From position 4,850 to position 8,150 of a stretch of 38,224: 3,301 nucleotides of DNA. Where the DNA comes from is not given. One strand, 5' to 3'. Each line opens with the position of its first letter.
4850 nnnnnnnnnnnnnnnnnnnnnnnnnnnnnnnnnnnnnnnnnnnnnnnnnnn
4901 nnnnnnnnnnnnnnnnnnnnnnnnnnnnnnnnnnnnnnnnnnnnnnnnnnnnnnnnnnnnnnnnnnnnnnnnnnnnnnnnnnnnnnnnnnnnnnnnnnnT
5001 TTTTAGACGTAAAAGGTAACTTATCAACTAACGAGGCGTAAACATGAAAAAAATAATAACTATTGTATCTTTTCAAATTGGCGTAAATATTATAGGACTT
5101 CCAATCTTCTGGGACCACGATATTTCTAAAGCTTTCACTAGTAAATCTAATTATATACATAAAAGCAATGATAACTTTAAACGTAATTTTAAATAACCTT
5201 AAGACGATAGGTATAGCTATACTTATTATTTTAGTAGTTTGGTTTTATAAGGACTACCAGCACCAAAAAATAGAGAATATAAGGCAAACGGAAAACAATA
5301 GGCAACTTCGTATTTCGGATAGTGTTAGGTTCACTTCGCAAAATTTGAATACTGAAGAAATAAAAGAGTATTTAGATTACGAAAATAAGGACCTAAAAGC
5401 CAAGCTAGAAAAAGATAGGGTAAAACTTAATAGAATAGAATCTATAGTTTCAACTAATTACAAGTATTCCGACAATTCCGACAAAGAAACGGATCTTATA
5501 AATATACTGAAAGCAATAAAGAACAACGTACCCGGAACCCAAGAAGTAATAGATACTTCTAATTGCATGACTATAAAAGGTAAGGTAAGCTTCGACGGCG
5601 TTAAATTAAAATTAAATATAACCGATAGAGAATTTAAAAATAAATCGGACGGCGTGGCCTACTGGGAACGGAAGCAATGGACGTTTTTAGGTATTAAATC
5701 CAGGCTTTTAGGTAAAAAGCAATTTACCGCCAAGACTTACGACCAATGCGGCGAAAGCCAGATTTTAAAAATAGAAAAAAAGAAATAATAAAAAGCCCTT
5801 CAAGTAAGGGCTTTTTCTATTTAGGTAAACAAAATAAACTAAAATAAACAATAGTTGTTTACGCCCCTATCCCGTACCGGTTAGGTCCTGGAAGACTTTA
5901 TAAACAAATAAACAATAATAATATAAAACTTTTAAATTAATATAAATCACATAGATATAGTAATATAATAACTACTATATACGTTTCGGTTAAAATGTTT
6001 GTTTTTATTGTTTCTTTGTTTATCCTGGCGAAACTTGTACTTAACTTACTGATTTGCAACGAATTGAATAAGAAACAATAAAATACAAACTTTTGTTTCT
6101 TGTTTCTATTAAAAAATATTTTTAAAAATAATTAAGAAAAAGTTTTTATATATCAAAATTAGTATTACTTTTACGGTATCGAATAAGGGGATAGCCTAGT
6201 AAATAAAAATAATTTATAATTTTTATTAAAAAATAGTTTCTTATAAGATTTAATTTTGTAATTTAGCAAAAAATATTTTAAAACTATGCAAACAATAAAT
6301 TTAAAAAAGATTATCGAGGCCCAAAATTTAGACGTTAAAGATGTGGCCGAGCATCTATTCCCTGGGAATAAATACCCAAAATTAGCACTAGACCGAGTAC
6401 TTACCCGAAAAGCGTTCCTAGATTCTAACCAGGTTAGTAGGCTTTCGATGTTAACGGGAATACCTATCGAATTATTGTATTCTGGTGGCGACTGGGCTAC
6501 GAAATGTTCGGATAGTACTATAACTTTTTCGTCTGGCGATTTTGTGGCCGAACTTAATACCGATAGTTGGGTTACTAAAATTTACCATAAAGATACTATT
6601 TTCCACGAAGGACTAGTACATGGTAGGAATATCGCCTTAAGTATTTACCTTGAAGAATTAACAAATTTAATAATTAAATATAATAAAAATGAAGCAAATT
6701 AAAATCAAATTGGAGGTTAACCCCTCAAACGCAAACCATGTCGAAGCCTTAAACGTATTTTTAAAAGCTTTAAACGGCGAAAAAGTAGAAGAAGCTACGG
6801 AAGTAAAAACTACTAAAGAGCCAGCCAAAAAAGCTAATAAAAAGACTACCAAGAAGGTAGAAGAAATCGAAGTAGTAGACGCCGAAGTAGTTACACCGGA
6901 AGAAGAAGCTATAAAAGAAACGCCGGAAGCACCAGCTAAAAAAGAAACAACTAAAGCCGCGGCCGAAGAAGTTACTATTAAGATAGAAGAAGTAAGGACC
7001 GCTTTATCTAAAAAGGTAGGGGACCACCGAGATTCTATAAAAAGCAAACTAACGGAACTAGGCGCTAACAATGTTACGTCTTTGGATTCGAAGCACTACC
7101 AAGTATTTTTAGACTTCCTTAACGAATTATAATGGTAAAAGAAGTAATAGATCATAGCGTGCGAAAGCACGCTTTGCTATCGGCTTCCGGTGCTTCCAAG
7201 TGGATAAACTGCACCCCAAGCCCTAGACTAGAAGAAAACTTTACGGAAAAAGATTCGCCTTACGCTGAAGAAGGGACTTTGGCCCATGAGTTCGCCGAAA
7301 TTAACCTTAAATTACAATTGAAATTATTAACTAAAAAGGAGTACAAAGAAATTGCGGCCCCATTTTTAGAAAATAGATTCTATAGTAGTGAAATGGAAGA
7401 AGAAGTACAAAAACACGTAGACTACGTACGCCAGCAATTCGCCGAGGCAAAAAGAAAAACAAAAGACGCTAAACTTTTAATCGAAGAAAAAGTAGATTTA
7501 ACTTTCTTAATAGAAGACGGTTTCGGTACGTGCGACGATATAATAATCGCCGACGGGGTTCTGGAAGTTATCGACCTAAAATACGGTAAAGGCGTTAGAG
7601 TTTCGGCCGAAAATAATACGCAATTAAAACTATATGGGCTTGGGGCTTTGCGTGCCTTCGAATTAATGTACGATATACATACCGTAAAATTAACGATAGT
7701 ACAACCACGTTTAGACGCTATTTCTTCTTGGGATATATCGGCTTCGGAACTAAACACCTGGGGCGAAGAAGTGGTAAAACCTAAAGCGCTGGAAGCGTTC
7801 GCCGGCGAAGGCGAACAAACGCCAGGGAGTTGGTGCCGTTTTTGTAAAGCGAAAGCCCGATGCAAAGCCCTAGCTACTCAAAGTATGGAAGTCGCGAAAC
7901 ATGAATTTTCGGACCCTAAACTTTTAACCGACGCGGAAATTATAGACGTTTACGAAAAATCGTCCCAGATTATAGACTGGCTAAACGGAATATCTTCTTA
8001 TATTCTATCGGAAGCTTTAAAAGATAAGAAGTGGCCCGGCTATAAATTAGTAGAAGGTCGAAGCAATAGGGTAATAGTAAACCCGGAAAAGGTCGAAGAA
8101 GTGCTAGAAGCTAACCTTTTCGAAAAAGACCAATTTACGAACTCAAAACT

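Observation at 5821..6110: Iteron element A: about 300 nt of non-coding DNA built from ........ copies in opposed orientation around an AT-rich core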

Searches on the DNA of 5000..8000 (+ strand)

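Call 7: search_dna_similar(query=window:5000-8000:+, collection=phages, mode=near)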
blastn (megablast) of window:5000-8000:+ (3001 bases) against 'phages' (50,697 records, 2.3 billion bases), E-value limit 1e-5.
No match.

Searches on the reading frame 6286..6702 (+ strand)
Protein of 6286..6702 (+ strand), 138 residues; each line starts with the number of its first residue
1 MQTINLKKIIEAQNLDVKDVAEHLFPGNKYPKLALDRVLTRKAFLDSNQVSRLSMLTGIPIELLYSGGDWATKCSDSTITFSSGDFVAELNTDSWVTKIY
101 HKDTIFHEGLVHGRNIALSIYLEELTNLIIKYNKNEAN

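Call 10: search_protein_families(library=phrogs, proteins=[window:6286-6702:+], max_evalue=0.01)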
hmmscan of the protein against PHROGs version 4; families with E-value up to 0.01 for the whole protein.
window:6286-6702:+ (138 aa): 0 families

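Call 11: search_protein_families(library=pfam, proteins=[window:6286-6702:+], max_evalue=0.01)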
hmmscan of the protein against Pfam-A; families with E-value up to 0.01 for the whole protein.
window:6286-6702:+ (138 aa): 0 families

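Call 26: find_homologous_proteins(query=window:6286-6702:+, max_evalue=0.001)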
Query window:6286-6702:+ (138 aa): 8 proteins with E <= 0.001 among 20 candidates.
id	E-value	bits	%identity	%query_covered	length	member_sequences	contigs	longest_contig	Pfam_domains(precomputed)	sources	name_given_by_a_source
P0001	2.3e-85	301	100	100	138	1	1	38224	-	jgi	jgi:hypothetical protein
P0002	1.2e-49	186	66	97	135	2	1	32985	-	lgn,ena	-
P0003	1.0e-48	183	65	97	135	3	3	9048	-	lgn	-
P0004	1.0e-43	167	60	95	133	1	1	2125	-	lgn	-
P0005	5.2e-41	158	54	97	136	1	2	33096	-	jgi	jgi:hypothetical protein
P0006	7.6e-41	157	58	94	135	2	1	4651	-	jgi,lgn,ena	jgi:hypothetical protein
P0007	1.1e-38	150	56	94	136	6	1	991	-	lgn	-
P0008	1.1e-34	137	50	98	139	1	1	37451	-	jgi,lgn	jgi:hypothetical protein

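Call 29: search_solved_structures(query=A2, max_evalue=10)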
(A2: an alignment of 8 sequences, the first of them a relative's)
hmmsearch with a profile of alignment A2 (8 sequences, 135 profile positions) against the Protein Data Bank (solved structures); distinct sequences matched with E-value up to 10: 0.

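Call 32: predict_structure(alignment_id=A2)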
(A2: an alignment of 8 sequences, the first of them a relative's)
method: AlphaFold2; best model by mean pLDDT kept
length: 138 residues; sequences in the alignment: 8
mean_pLDDT: 81.1   pTM: 0.49
mean pLDDT of the five models: 81.1, 78.4, 77.3, 77.2, 76.3
residues with pLDDT >= 90: 24; 70-90: 97; 50-70: 14; < 50: 3
segments of 3 or more residues with pLDDT < 50: none
pLDDT, mean of each block of 10 residues (from residue 1): 71 87 91 89 83 84 64 86 84 89 86 77 80 61
secondary structure, 60 per line:
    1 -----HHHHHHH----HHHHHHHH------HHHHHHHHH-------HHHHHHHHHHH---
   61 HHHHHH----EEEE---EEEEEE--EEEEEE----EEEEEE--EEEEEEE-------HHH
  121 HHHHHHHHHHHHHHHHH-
elements in order: H6-12 H17-24 H31-39 H47-57 H61-66 E71-74 E78-83 E86-91 E96-101 E104-110 H118-137

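Call 35: fold_search(model_id=the predicted structure, library=pdb)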
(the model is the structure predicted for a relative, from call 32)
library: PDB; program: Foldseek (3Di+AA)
matches with E <= 10: 897; with E <= 0.001: 0
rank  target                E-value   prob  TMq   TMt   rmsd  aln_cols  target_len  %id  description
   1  6vc7_A                2.2e-02  0.97  0.27  0.12   9.3        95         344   17  Structure of the F349A mutant of the periplasmic domain of YejM from Salmonella typhimurium (released 2020-08-26)
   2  6v8q_B                2.4e-02  0.92  0.26  0.07   9.4        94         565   17  Structure of an inner membrane protein required for PhoPQ regulated increases in outer membrane cardiolipin (released 2020-03-18)
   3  6vat_B                2.6e-02  0.91  0.25  0.11   9.4        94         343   17  Structure of the periplasmic domain of YejM from Salmonella typhimurium (released 2020-08-26)
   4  6vat_E                2.9e-02  0.90  0.25  0.11   9.4        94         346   17  Structure of the periplasmic domain of YejM from Salmonella typhimurium (released 2020-08-26)
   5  6vat_D                3.3e-02  0.85  0.24  0.10   9.3        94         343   18  Structure of the periplasmic domain of YejM from Salmonella typhimurium (released 2020-08-26)
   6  6vat_C                3.5e-02  0.94  0.27  0.12   9.3        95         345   17  Structure of the periplasmic domain of YejM from Salmonella typhimurium (released 2020-08-26)
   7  6xlp_A                3.5e-02  0.94  0.27  0.07   9.1        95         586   16  Structure of the essential inner membrane lipopolysaccharide-PbgA complex (released 2020-08-26)
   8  6vat_A                5.3e-02  0.90  0.27  0.12   9.3        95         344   17  Structure of the periplasmic domain of YejM from Salmonella typhimurium (released 2020-08-26)
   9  4jcy_A                6.3e-02  1.00  0.41  0.59   2.3        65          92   17  Crystal structure of the Restriction-Modification Controller Protein C.Csp231I OR operator complex (released 2014-02-26)
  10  6v8q_A                7.0e-02  0.87  0.27  0.07   9.3        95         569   17  Structure of an inner membrane protein required for PhoPQ regulated increases in outer membrane cardiolipin (released 2020-03-18)
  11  6vat_F                7.5e-02  0.82  0.26  0.12   9.3        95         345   17  Structure of the periplasmic domain of YejM from Salmonella typhimurium (released 2020-08-26)
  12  4jcx_B                9.5e-02  1.00  0.42  0.59   2.5        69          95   17  Crystal structure of the Restriction-Modification Controller Protein C.Csp231I OL operator complex (released 2014-02-26)
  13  4jqd_F                9.5e-02  1.00  0.43  0.60   2.5        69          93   17  Crystal structure of the Restriction-Modification Controller Protein C.Csp231I OL operator complex (released 2014-04-02)
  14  5a7l                  9.5e-02  1.00  0.37  0.58   3.5        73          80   27  TP901-1 CI NTD (res 1-80) (released 2016-07-27)
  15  5i5h                  1.1e-01  0.91  0.26  0.11   8.4        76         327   13  Ecoli global domain 245-586 (released 2016-08-17)
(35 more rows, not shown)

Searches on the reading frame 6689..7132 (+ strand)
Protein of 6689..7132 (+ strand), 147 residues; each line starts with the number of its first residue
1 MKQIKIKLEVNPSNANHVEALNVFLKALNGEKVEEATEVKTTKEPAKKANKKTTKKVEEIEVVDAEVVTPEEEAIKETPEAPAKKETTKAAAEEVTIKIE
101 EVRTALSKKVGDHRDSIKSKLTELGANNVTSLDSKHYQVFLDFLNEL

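Call 10: search_protein_families(library=phrogs, proteins=[window:6689-7132:+], max_evalue=0.01)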
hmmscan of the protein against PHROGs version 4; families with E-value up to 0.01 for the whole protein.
window:6689-7132:+ (147 aa): 2 families
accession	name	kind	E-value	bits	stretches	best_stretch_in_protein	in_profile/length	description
phrog_408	-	unknown function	2.1e-09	38.7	1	71-147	31-108/111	-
phrog_5053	-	unknown function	6.4e-09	37.1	1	44-147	19-99/99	-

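Call 11: search_protein_families(library=pfam, proteins=[window:6689-7132:+], max_evalue=0.01)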
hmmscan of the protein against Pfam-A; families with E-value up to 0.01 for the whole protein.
window:6689-7132:+ (147 aa): 0 families

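Call 66: search_protein_families(library=phrogs, proteins=[window:6689-7132:+], max_evalue=0.01)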
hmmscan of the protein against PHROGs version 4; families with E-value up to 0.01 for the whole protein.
window:6689-7132:+ (147 aa): 2 families
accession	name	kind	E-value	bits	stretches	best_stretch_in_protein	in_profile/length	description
phrog_408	-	unknown function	2.1e-09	38.7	1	71-147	31-108/111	-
phrog_5053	-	unknown function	6.4e-09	37.1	1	44-147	19-99/99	-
